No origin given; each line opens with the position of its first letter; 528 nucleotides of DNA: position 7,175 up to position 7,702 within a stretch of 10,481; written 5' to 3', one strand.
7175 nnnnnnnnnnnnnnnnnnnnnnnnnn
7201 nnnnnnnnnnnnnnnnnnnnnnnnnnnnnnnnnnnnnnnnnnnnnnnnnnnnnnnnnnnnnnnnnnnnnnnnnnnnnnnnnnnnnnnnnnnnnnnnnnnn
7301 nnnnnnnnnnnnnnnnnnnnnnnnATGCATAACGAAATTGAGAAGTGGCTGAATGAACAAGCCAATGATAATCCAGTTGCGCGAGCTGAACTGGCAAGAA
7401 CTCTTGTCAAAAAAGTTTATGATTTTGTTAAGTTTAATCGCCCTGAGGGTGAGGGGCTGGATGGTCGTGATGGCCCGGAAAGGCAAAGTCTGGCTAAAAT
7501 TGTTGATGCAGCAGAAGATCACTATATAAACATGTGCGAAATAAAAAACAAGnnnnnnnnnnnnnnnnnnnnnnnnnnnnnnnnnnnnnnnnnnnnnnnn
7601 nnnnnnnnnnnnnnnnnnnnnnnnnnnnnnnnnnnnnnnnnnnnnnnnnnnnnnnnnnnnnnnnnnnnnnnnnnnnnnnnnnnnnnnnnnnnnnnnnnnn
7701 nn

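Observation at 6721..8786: Plus-strand repressor - ORF76 - ORF364 arm ending in a strong terminator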

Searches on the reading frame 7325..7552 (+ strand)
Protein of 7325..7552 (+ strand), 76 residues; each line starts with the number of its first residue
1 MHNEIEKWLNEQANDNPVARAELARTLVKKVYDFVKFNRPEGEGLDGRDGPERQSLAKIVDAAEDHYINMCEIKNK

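Call 13: search_protein_families(library=pfam, proteins=[window:7325-7552:+], max_evalue=1)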
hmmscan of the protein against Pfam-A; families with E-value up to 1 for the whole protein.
window:7325-7552:+ (76 aa): 0 families

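Call 14: search_protein_families(library=padloc, proteins=[window:7325-7552:+], max_evalue=1)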
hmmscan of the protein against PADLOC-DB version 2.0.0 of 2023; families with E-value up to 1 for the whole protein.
window:7325-7552:+ (76 aa): 0 families

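Call 15: search_protein_families(library=phrogs, proteins=[window:7325-7552:+], max_evalue=1)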
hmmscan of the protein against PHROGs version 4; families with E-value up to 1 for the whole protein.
window:7325-7552:+ (76 aa): 1 family
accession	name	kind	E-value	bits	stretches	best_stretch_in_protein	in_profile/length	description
phrog_37184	-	unknown function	3.2e-32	111.6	1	4-71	5-72/88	-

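Call 16: search_protein_families(library=ncbifam, proteins=[window:7325-7552:+], max_evalue=1)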
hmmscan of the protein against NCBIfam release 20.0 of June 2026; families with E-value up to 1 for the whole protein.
window:7325-7552:+ (76 aa): 0 families

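Call 18: search_dna_similar(query=window:7325-7552:+, collection=phages, mode=protein, max_rows=30)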
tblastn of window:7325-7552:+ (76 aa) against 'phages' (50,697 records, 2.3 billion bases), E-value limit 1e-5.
No match.

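Call 61: find_homologous_proteins(query=window:7325-7552:+)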
Query window:7325-7552:+ (76 aa): 38 proteins with E <= 0.001 among 38 candidates.
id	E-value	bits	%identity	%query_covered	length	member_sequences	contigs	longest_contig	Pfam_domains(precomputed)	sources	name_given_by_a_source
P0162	1.5e-41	157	95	100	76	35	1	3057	-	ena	-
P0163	2.3e-38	147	88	99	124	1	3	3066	-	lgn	-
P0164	3.0e-38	146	85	99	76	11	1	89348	-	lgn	-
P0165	6.9e-36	139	86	100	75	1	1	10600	-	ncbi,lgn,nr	ncbi:hypothetical protein YM80_004817 [Salmonella enterica subsp. salamae]|nr:hypothetical protein [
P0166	1.2e-29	119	78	95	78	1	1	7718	-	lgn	-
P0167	1.5e-29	119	79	95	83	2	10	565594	-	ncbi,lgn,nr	ncbi:hypothetical protein ACE2PP_000683 [Salmonella enterica]|nr:hypothetical protein [Salmonella en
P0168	3.3e-29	118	78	95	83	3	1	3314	-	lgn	-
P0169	1.3e-27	113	78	88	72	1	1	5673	-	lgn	-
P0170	2.5e-27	112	75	89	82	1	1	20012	-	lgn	-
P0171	3.7e-27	111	75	89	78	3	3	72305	-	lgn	-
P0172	5.8e-27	111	72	100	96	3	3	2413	-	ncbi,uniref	ncbi:hypothetical protein NO938_005389, partial [Citrobacter freundii]|uniref:hypothetical protein n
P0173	2.1e-26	109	74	95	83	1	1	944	-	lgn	-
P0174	2.4e-26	109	68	100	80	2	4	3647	-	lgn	-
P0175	2.6e-26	109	74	95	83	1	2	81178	-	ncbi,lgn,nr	ncbi:hypothetical protein RJK31_004328 [Salmonella enterica]|nr:hypothetical protein [Salmonella ent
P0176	3.0e-26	108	98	67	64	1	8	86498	-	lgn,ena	-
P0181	1.3e-24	103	71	91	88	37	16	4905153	-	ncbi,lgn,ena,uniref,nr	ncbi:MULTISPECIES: hypothetical protein [Enterobacteriaceae]|uniref:hypothetical protein n=1 Tax=Ent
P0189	7.7e-17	79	61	87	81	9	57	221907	-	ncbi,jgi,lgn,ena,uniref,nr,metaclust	ncbi:TPA: hypothetical protein I8271_005052 [Kluyvera intermedia]|jgi:uncharacterized protein with v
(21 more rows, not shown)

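Call 62: find_encoding_contigs(protein=P0181, flank=6000, max_places=5)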
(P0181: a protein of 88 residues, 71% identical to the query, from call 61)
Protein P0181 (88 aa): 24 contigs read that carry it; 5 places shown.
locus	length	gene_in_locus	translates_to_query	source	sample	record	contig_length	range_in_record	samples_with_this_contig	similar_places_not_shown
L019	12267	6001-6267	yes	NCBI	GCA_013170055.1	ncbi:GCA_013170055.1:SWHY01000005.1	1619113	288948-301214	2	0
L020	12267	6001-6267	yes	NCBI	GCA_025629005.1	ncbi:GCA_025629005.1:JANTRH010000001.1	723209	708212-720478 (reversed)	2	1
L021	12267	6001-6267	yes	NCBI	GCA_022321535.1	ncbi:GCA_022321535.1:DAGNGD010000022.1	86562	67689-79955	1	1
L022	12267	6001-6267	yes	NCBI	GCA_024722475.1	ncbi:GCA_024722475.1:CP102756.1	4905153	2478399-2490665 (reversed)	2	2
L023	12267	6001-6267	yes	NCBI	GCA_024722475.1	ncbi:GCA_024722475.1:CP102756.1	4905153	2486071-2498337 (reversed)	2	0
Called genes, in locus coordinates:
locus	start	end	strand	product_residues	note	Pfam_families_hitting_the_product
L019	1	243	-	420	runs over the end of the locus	PF00263:Secretin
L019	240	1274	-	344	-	PF05707:Zot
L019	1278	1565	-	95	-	PF10734:DUF2523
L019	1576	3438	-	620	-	-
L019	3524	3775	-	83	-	-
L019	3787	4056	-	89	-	-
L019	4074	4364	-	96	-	-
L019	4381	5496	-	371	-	PF05155:G2P_X_C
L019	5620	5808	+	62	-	-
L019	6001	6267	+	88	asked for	-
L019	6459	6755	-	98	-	-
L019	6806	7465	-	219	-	PF00924:MS_channel_2nd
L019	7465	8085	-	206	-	-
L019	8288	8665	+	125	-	-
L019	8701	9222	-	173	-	PF13302:Acetyltransf_3, PF00583:Acetyltransf_1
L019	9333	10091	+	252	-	PF13489:Methyltransf_23, PF01728:FtsJ (weak), PF13847:Methyltransf_31, PF08241:Methyltransf_11, PF08242:Methyltransf_12, PF13649:Methyltransf_25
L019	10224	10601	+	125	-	PF04828:GFA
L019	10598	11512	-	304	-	PF25539:Bestrophin_2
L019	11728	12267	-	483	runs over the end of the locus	PF01232:Mannitol_dh, PF08125:Mannitol_dh_C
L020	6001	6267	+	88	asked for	-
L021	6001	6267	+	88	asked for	-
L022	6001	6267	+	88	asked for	-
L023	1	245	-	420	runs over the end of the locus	PF00263:Secretin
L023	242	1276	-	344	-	PF05707:Zot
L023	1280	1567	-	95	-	PF10734:DUF2523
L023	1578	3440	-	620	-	-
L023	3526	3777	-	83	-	-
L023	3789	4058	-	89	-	-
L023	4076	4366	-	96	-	-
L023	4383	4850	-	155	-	PF05155:G2P_X_C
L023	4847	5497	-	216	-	-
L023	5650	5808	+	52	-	-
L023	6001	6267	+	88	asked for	-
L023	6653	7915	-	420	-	PF00263:Secretin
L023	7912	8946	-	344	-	PF05707:Zot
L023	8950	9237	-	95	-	PF10734:DUF2523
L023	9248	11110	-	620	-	-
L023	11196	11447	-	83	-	-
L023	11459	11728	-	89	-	-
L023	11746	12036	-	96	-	-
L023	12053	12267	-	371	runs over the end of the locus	PF05155:G2P_X_C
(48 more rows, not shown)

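Call 63: find_encoding_contigs(protein=P0189, flank=6000, max_places=5)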
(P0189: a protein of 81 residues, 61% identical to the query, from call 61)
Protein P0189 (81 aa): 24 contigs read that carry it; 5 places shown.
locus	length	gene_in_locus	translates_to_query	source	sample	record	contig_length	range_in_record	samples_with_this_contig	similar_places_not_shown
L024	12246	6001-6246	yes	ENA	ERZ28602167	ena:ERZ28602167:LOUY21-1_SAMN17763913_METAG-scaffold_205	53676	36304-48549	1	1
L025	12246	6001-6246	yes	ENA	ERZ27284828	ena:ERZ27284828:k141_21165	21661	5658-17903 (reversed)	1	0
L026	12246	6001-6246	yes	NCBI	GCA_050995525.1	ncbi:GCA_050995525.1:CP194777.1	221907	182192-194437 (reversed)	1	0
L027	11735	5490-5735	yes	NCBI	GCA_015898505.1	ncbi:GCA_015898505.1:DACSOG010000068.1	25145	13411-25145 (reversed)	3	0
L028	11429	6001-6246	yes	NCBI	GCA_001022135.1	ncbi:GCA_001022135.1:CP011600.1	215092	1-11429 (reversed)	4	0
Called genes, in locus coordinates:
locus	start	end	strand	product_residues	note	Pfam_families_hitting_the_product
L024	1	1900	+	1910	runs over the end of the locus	PF08751:TrwC, PF22232:TraI_hel_assoc_N, PF18340:TraI_2B, PF13245:AAA_19, PF13604:AAA_30, PF07057:TraI_C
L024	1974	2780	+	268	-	PF18312:ScsC_N, PF13462:Thioredoxin_4 (weak), PF01323:DSBA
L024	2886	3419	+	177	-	PF13091:PLDc_2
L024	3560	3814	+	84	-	PF10723:RepB-RCR_reg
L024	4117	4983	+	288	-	PF02387:IncFII_repA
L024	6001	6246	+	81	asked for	-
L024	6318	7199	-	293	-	PF01051:Rep3_N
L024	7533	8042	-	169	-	-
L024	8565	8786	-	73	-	-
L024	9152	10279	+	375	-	PF13433:Peripla_BP_5, PF13458:Peripla_BP_6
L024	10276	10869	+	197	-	PF00072:Response_reg (faint), PF03861:ANTAR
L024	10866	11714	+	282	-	PF12911:OppC_N, PF00528:BPD_transp_1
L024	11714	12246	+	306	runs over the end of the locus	PF19300:BPD_transp_1_N, PF00528:BPD_transp_1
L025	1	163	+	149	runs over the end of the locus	-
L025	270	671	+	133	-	PF01042:Ribonuc_L-PSP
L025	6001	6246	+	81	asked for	-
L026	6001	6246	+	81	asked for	-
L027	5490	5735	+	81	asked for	-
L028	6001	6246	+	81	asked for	-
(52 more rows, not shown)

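Call 89: search_solved_structures(query=A6, max_evalue=1)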
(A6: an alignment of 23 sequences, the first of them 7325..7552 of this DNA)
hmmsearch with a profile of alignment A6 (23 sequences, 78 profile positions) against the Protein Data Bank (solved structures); distinct sequences matched with E-value up to 1: 1.
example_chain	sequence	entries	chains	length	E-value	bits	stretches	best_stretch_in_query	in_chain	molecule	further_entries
9ugr_A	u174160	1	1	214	0.1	15.6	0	22-44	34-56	Syn-F4-Link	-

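Call 95: predict_structure(alignment_id=A6)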
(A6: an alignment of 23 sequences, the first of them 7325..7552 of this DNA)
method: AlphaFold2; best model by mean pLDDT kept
length: 76 residues; sequences in the alignment: 23
mean_pLDDT: 88.6   pTM: 0.72
mean pLDDT of the five models: 88.6, 85.6, 85.0, 82.5, 81.8
residues with pLDDT >= 90: 41; 70-90: 33; 50-70: 2; < 50: 0
segments of 3 or more residues with pLDDT < 50: none
pLDDT, mean of each block of 10 residues (from residue 1): 80 91 94 90 78 91 97 88
secondary structure, 60 per line:
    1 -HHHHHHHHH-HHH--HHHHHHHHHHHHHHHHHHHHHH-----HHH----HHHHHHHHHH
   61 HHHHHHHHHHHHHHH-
elements in order: H2-10 H17-38 H51-75

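Call 99: fold_search(model_id=the predicted structure, library=pdb)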
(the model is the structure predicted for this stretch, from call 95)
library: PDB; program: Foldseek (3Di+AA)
matches with E <= 10: 84; with E <= 0.001: 0
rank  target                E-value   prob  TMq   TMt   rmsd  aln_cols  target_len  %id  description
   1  8rof_A                1.6e+00  0.15  0.36  0.11   6.0        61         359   18  Human cohesin SMC1A-HD(shortCC-EQ)/RAD21-C complex - ADP-Mg-bound conformation (released 2024-09-11)
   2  6ejq_E                1.7e+00  0.30  0.43  0.34   6.4        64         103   14  Crystal structure of a C-terminally truncated small terminase protein from the thermophilic bacteriophage G20c (released 2018-10-10)
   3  6ejq_G                2.5e+00  0.28  0.47  0.30   6.3        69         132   14  Crystal structure of a C-terminally truncated small terminase protein from the thermophilic bacteriophage G20c (released 2018-10-10)
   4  8z11_r                2.5e+00  0.25  0.46  0.40   5.8        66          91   11  Cryo-EM structure of haptophyte photosystem I (released 2025-01-22)
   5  9m4f_R                2.7e+00  0.25  0.49  0.47   8.2        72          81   10  Photosystem I from the eukaryotic filamentous algae (released 2025-08-27)
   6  7vw1_B                2.9e+00  0.15  0.42  0.37   5.0        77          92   21  Structure of a dimeric periplasmic protein bound with cuprous ions (released 2022-01-26)
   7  8gmh_C                3.0e+00  0.08  0.28  0.16   9.2        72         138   19  Crystal Structure of the ternary complex of TelA-LXG, LapA3, and LapA4 (released 2024-01-10)
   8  8gmh_E                3.5e+00  0.07  0.28  0.16   9.2        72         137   19  Crystal Structure of the ternary complex of TelA-LXG, LapA3, and LapA4 (released 2024-01-10)
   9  3lnn_B                3.9e+00  0.08  0.33  0.14   6.8        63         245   24  Crystal structure of ZneB from Cupriavidus metallidurans (released 2010-06-30)
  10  4xvn_A                4.2e+00  0.16  0.43  0.28   6.3        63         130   14  Crystal structure of the small terminase from thermophilic phage G20C (released 2016-02-10)
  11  9jj8_h                4.2e+00  0.13  0.43  0.39   7.2        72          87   12  Structural insights into the PSI-FCPI supercomplex from the coccolithophore Emiliania huxleyi (released 2025-08-20)
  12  6v1i_A                4.4e+00  0.15  0.44  0.27   6.4        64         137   14  Cryo-EM reconstruction of the thermophilic bacteriophage P74-26 small terminase- symmetric (released 2020-02-12)
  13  6ejq_I                4.4e+00  0.13  0.42  0.38   6.8        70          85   14  Crystal structure of a C-terminally truncated small terminase protein from the thermophilic bacteriophage G20c (released 2018-10-10)
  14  6sga_F3               4.4e+00  0.07  0.31  0.05   6.5        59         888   12  Body domain of the mt-SSU assemblosome from Trypanosoma brucei (released 2019-09-18)
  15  5j9w_H                4.7e+00  0.09  0.38  0.27   5.7        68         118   16  Crystal structure of the NuA4 core complex (released 2016-10-26)
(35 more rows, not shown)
